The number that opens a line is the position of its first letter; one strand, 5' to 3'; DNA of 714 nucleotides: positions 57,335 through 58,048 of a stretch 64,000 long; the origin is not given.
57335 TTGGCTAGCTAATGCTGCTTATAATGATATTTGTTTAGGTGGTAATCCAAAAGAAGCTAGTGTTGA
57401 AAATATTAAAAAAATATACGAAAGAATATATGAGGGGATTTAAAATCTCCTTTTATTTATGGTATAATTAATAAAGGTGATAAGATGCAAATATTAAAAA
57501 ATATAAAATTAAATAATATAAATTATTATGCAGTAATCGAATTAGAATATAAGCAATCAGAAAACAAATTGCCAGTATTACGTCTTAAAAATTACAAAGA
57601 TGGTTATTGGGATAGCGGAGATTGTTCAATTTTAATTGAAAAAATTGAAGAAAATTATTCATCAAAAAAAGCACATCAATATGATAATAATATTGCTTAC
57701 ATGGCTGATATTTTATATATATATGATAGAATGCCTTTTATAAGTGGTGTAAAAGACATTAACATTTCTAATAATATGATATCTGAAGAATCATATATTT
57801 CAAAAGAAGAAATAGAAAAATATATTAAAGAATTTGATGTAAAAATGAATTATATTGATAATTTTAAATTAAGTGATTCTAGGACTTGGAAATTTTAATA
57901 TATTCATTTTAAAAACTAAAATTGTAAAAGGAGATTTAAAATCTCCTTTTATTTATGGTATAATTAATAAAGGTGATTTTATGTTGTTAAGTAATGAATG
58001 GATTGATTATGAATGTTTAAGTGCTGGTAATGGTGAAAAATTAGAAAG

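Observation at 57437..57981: Small unknown gene bracketed by a duplicated 44-bp terminator/promoter/RBS module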

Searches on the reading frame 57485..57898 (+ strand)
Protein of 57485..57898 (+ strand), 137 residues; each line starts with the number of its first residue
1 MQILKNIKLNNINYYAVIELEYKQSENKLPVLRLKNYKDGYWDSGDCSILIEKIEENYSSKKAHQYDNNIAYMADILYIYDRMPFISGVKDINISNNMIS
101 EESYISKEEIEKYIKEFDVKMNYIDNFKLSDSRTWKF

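Call 5: search_protein_families(library=pfam, proteins=[window:57485-57898:+], max_evalue=0.01)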
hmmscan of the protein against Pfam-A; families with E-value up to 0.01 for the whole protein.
window:57485-57898:+ (137 aa): 0 families

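Call 7: find_homologous_proteins(query=window:57485-57895:+, max_evalue=0.01)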
Query window:57485-57895:+ (137 aa): 66 proteins with E <= 0.01 among 126 candidates.
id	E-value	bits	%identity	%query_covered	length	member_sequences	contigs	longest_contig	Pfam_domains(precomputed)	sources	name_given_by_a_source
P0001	5.8e-77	274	94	100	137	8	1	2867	-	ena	-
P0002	4.8e-75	268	93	100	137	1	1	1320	-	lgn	-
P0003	8.4e-75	267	93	100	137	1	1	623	-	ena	-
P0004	3.7e-71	255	88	100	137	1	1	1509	-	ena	-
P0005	5.3e-71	255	88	100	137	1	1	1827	-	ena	-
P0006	4.5e-70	252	87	100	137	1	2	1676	-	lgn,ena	-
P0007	6.7e-70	251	86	100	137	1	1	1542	-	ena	-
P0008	2.2e-69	250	86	100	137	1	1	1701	-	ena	-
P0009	2.5e-69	249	85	100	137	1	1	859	-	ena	-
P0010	3.4e-69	249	86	100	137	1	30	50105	-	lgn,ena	-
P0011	4.5e-69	249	88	100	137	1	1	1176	-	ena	-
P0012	1.0e-68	247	85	100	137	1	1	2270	-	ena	-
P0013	1.5e-68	247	85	100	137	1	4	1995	-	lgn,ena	-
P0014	1.8e-68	247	85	100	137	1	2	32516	-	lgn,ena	-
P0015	2.2e-68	246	85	100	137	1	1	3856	-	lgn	-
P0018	9.8e-68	244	84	100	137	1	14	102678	-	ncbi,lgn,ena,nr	ncbi:MAG TPA: hypothetical protein IAC20_05220 [Candidatus Faecisoma merdavium]|nr:hypothetical prot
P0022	4.0e-66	239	85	100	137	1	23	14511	-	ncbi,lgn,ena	-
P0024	1.2e-64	234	81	100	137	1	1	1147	-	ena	-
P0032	8.2e-44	167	59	99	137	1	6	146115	-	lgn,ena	-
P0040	1.1e-34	137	58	90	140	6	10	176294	-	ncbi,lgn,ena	-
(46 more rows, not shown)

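Call 8: search_protein_families(library=phrogs, proteins=[window:57485-57898:+], max_evalue=1)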
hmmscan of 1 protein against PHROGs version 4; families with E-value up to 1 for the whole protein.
window:57485-57898:+ (137 aa): 2 families
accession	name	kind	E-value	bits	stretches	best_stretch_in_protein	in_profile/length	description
phrog_36389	-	unknown function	0.0053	17.8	1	86-117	35-66/68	-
phrog_33099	-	unknown function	0.66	10.9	1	89-128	17-56/71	-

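Call 9: search_protein_families(library=ncbifam, proteins=[window:57485-57898:+], max_evalue=0.1)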
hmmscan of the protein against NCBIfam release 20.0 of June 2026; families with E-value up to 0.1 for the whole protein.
window:57485-57898:+ (137 aa): 0 families

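Call 10: find_encoding_contigs(protein=P0018, flank=4000, max_places=4)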
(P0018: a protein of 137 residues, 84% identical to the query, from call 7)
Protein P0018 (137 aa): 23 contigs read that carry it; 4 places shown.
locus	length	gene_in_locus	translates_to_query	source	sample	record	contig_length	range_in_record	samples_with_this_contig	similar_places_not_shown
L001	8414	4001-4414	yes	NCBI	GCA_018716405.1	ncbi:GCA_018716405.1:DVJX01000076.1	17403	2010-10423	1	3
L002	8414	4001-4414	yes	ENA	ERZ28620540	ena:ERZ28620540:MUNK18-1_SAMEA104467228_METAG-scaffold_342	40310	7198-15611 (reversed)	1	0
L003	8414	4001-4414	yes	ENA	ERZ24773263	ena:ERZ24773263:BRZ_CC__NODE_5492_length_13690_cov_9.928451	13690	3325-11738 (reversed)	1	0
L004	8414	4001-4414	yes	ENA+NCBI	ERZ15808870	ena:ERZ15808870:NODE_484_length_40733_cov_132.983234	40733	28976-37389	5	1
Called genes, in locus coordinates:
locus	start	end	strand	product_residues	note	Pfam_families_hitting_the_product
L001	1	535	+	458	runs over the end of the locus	-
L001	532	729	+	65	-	-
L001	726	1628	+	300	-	PF00056:Ldh_1_N, PF02866:Ldh_1_C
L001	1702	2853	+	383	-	PF00465:Fe-ADH, PF13685:Fe-ADH_2, PF25137:ADH_Fe_C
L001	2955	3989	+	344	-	-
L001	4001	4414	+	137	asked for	-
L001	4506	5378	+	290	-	PF10672:Methyltrans_SAM, PF03602:Cons_hypoth95, PF09445:Methyltransf_15 (weak)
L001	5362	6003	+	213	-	PF00849:PseudoU_synth_2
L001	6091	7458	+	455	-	PF16403:Bact_surface_Ig-like, PF01522:Polysacc_deac_1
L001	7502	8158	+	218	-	PF01520:Amidase_3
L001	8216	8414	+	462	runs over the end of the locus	-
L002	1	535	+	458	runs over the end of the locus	-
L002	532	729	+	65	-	-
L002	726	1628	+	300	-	PF00056:Ldh_1_N, PF02866:Ldh_1_C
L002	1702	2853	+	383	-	PF00465:Fe-ADH, PF13685:Fe-ADH_2, PF25137:ADH_Fe_C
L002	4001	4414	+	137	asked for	-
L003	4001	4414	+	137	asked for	-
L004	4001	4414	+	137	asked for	-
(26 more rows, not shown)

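Call 11: find_encoding_contigs(protein=P0032, flank=4000, max_places=3)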
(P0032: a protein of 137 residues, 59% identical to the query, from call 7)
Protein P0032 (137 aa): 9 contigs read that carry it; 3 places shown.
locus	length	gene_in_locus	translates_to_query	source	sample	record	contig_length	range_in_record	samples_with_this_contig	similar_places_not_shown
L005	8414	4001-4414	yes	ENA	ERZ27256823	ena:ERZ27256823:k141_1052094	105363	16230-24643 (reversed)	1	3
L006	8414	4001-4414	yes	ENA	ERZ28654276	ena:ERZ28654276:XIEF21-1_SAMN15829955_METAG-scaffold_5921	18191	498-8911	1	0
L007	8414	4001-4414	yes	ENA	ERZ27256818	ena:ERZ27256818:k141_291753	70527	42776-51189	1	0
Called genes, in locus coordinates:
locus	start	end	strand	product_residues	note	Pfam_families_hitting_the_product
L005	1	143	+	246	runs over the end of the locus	PF07505:DUF5131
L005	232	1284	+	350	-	PF01381:HTH_3, PF12844:HTH_19, PF13443:HTH_26 (weak), PF13560:HTH_31 (weak)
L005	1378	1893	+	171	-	PF01230:HIT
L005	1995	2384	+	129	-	-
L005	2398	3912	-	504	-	PF27792:CHIM_prot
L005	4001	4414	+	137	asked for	-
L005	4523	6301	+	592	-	PF01381:HTH_3, PF12844:HTH_19, PF13560:HTH_31 (weak)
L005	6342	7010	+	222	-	PF04237:YjbR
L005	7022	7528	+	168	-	-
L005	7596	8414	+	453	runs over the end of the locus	PF00155:Aminotran_1_2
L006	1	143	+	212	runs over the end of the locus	?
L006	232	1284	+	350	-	PF01381:HTH_3, PF12844:HTH_19, PF13443:HTH_26 (weak), PF13560:HTH_31 (weak)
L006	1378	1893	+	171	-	PF01230:HIT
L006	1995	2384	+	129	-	-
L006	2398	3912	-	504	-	PF27792:CHIM_prot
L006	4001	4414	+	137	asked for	-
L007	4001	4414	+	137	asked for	-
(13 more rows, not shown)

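Call 12: find_encoding_contigs(protein=P0040, flank=4000, max_places=3)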
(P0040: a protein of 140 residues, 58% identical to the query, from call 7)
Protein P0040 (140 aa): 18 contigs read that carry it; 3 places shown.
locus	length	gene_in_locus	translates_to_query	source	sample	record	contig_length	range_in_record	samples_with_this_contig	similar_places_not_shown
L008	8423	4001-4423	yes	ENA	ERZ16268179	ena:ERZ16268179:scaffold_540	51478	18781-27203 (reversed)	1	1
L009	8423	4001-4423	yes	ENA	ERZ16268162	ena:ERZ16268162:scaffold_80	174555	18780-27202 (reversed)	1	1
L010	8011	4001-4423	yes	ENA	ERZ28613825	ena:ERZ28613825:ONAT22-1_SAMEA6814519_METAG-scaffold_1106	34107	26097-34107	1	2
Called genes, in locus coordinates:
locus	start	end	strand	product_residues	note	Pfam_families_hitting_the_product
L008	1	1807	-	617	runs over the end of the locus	PF00128:Alpha-amylase, PF16657:Malt_amylase_C (faint)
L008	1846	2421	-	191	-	-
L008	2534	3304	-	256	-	PF00106:adh_short, PF08659:KR, PF13561:adh_short_C2, PF23441:SDR (weak)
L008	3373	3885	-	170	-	PF18050:Cyclophil_like2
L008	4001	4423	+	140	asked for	-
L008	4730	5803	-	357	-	PF01098:FTSW_RODA_SPOVE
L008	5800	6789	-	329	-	PF00953:Glycos_transf_4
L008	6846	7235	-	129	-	-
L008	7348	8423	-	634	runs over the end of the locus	PF03717:PBP_dimer, PF00905:Transpeptidase, PF03793:PASTA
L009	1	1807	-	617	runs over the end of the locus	PF00128:Alpha-amylase, PF16657:Malt_amylase_C (faint)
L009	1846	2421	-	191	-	-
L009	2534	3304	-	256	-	PF00106:adh_short, PF08659:KR, PF13561:adh_short_C2, PF23441:SDR (weak)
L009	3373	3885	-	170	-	PF18050:Cyclophil_like2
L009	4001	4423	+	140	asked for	-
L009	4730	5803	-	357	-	PF01098:FTSW_RODA_SPOVE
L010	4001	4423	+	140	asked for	-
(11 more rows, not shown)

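Call 17: find_encoding_contigs(protein=P0001, flank=4000, max_places=4)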
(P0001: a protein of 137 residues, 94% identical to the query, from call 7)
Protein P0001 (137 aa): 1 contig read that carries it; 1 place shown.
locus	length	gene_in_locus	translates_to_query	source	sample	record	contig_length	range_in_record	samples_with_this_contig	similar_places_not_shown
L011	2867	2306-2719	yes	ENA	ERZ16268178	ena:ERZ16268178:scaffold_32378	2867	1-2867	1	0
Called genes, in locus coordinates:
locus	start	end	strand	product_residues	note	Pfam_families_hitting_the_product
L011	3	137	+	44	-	?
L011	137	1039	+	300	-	PF00056:Ldh_1_N, PF02866:Ldh_1_C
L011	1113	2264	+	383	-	PF00465:Fe-ADH, PF13685:Fe-ADH_2, PF25137:ADH_Fe_C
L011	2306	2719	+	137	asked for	-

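Call 18: find_encoding_contigs(protein=P0010, flank=4000, max_places=6)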
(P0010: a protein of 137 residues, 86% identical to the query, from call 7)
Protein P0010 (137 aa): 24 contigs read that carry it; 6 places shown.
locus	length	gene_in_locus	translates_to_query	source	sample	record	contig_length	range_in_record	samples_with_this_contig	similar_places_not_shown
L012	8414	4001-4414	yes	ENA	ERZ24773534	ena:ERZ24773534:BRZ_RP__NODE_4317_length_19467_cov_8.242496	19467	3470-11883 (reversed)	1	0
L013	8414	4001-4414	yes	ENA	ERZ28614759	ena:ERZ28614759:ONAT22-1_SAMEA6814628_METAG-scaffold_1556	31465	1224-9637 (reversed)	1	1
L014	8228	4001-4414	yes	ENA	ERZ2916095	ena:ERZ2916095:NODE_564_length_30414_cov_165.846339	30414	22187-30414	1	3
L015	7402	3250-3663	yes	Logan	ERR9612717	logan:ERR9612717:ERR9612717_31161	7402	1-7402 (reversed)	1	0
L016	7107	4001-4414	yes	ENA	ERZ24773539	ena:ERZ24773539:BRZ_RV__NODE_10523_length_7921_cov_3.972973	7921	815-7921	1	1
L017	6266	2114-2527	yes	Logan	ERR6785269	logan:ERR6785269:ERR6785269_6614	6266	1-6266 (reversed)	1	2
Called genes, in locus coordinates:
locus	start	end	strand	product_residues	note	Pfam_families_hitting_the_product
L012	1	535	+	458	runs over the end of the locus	-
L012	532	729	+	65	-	-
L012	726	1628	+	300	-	PF00056:Ldh_1_N, PF02866:Ldh_1_C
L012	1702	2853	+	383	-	PF00465:Fe-ADH, PF13685:Fe-ADH_2, PF25137:ADH_Fe_C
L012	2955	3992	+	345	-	-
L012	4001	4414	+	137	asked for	-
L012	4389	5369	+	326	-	PF10672:Methyltrans_SAM, PF03602:Cons_hypoth95, PF09445:Methyltransf_15 (weak)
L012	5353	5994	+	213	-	PF00849:PseudoU_synth_2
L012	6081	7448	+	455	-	PF16403:Bact_surface_Ig-like, PF01522:Polysacc_deac_1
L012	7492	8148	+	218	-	PF01520:Amidase_3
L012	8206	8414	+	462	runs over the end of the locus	-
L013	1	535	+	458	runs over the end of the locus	-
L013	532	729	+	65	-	-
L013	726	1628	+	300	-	PF00056:Ldh_1_N, PF02866:Ldh_1_C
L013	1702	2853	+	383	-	PF00465:Fe-ADH, PF13685:Fe-ADH_2, PF25137:ADH_Fe_C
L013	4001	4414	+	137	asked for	-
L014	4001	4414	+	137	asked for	-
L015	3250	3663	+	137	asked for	-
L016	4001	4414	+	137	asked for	-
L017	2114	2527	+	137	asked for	-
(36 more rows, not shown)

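Call 37: find_encoding_contigs(protein=window:57485-57898:+, flank=3000, max_places=10)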
Protein window:57485-57898:+ (137 aa): 18 contigs read that carry it; 10 places shown.
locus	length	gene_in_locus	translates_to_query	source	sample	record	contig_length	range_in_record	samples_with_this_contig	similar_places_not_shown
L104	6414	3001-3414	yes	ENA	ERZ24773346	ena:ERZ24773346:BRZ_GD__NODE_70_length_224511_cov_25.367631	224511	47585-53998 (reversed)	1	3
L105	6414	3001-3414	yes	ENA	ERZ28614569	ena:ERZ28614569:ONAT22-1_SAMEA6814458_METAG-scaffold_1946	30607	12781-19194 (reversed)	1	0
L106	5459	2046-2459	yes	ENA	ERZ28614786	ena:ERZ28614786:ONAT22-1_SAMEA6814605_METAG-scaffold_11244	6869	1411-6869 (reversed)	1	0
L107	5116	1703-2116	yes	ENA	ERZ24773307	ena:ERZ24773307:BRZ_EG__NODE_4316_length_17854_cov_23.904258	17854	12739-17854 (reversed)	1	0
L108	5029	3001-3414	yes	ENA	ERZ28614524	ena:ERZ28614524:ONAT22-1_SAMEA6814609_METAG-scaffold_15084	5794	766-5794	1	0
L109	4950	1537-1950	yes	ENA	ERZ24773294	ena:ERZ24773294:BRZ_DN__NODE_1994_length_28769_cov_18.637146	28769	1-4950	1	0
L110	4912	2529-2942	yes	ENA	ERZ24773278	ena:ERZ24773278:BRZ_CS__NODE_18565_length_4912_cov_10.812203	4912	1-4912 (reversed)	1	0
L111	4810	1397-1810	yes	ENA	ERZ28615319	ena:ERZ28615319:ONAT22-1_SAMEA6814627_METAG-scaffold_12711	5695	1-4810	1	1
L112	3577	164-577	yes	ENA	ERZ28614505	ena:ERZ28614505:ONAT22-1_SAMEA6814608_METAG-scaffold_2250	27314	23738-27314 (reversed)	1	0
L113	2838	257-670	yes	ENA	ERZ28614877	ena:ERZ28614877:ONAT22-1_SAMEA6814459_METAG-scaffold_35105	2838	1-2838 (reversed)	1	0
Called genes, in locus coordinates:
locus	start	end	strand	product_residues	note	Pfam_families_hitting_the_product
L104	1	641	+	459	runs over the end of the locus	-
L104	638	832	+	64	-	-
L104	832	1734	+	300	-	PF00056:Ldh_1_N, PF02866:Ldh_1_C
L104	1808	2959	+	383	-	PF00465:Fe-ADH, PF13685:Fe-ADH_2, PF25137:ADH_Fe_C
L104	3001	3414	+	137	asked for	-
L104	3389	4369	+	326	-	PF10672:Methyltrans_SAM, PF03602:Cons_hypoth95, PF09445:Methyltransf_15 (weak)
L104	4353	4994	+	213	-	PF00849:PseudoU_synth_2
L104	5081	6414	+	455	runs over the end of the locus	PF07523:Big_3 (faint), PF16403:Bact_surface_Ig-like, PF01522:Polysacc_deac_1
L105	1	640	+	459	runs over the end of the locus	-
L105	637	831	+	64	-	-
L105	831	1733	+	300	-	PF00056:Ldh_1_N, PF02866:Ldh_1_C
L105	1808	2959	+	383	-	PF00465:Fe-ADH, PF13685:Fe-ADH_2, PF25137:ADH_Fe_C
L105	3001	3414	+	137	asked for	-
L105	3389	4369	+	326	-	PF10672:Methyltrans_SAM, PF03602:Cons_hypoth95, PF09445:Methyltransf_15 (weak)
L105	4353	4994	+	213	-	PF00849:PseudoU_synth_2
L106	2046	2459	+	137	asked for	-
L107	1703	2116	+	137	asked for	-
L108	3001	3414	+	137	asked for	-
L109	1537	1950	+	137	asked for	-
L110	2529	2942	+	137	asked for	-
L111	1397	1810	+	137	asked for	-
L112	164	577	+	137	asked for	-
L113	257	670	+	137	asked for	-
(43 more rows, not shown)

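Call 44: search_protein_families(library=pfam, proteins=[L001:2955-3989:+], max_evalue=0.01)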
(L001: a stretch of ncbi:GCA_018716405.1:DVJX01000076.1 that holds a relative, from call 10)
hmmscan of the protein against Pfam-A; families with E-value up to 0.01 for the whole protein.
L001:2955-3989:+ (344 aa): 0 families

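Call 47: predict_structure(alignment_id=A1)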
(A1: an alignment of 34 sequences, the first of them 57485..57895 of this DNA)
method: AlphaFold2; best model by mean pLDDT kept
length: 137 residues; sequences in the alignment: 34
mean_pLDDT: 94.7   pTM: 0.89
mean pLDDT of the five models: 94.7, 94.1, 93.8, 93.0, 92.5
residues with pLDDT >= 90: 121; 70-90: 15; 50-70: 1; < 50: 0
segments of 3 or more residues with pLDDT < 50: none
pLDDT, mean of each block of 10 residues (from residue 1): 96 96 94 93 96 97 96 97 97 91 97 97 87 90
secondary structure, 60 per line:
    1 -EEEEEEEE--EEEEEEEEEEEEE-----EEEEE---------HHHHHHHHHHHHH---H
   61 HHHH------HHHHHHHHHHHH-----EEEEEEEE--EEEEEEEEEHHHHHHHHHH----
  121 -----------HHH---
elements in order: E2-9 E12-24 E30-34 H44-56 H60-64 H71-82 E88-95 E98-106 H107-116

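Call 52: find_encoding_contigs(protein=P0022, flank=4000, max_places=5)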
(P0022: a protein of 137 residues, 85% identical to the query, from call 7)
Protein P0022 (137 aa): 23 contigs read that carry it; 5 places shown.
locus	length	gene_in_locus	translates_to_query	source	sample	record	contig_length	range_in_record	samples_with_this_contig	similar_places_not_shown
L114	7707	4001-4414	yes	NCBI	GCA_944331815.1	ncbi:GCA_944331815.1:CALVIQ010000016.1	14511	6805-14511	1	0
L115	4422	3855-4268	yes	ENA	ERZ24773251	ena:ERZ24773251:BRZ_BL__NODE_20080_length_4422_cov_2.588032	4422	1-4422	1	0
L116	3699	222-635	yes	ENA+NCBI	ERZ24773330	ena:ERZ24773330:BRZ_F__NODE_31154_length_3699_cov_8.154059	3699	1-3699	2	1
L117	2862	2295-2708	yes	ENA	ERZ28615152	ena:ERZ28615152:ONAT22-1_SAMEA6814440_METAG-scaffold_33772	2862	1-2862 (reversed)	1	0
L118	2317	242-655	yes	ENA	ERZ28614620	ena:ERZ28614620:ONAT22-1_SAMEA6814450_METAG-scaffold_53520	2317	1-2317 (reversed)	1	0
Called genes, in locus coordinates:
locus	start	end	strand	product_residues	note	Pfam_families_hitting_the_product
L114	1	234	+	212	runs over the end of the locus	-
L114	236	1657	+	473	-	PF03435:Sacchrp_dh_NADP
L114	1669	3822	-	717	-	PF09972:DUF2207, PF20990:DUF2207_C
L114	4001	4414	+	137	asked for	-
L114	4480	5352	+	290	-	PF10672:Methyltrans_SAM, PF03602:Cons_hypoth95, PF09445:Methyltransf_15 (weak)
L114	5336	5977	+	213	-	PF00849:PseudoU_synth_2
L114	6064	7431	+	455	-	PF16403:Bact_surface_Ig-like, PF01522:Polysacc_deac_1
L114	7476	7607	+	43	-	-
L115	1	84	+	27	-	?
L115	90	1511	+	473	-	PF03435:Sacchrp_dh_NADP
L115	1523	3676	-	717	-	PF09972:DUF2207, PF20990:DUF2207_C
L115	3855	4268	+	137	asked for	-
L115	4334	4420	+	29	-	?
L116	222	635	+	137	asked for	-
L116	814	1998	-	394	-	PF01548:DEDD_Tnp_IS110, PF02371:Transposase_20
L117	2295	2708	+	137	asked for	-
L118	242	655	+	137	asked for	-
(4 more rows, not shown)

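Call 53: find_encoding_contigs(protein=P0005, flank=3000, max_places=3)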
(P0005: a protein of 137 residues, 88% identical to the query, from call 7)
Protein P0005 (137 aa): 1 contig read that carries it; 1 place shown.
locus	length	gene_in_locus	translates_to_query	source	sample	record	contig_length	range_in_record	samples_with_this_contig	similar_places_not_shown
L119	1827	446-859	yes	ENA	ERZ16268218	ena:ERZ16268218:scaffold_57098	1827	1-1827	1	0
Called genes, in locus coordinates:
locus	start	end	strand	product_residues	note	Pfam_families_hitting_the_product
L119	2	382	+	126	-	?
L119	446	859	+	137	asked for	-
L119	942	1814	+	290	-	PF10672:Methyltrans_SAM, PF03602:Cons_hypoth95, PF01564:Spermine_synth (faint), PF09445:Methyltransf_15 (faint)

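Call 60: find_encoding_contigs(protein=P0008, flank=3000, max_places=3)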
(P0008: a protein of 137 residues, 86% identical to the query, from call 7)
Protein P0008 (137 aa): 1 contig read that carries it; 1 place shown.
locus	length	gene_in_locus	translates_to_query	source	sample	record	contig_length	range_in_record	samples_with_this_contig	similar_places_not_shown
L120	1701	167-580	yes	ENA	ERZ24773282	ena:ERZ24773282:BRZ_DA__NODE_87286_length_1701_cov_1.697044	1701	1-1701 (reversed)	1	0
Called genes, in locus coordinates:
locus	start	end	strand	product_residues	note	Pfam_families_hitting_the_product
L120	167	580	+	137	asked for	-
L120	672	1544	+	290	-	PF10672:Methyltrans_SAM, PF03602:Cons_hypoth95, PF09445:Methyltransf_15 (weak)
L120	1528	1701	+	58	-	?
